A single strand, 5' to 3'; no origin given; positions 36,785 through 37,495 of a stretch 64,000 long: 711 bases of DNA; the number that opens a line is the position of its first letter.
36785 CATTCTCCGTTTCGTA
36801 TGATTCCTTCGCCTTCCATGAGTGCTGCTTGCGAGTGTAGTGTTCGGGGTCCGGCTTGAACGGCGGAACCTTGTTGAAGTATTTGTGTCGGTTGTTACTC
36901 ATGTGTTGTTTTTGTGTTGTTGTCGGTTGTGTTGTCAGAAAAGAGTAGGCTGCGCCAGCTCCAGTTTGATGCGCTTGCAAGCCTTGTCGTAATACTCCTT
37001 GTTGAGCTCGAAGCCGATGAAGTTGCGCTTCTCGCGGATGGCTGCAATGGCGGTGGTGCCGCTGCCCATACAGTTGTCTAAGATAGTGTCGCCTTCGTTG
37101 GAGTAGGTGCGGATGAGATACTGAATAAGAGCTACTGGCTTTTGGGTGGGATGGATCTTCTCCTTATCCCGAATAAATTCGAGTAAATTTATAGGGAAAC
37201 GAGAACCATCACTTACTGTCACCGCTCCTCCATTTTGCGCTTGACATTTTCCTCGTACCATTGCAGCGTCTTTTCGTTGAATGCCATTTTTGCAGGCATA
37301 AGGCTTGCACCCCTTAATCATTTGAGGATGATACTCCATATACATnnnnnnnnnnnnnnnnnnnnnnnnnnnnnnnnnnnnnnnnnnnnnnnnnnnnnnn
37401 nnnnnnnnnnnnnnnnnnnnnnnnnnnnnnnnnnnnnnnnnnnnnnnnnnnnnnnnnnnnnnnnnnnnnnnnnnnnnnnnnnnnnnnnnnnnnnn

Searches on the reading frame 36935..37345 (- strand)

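Call 88: search_protein_families(library=pfam, proteins=[window:36935-37345:-], max_evalue=0.001)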
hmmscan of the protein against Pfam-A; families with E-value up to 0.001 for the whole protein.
window:36935-37345:- (136 aa): 1 family
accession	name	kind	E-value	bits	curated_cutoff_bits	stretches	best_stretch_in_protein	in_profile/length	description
PF01555.25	N6_N4_Mtase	-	6.7e-24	85.5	26.7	1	59-122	156-219/221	DNA methylase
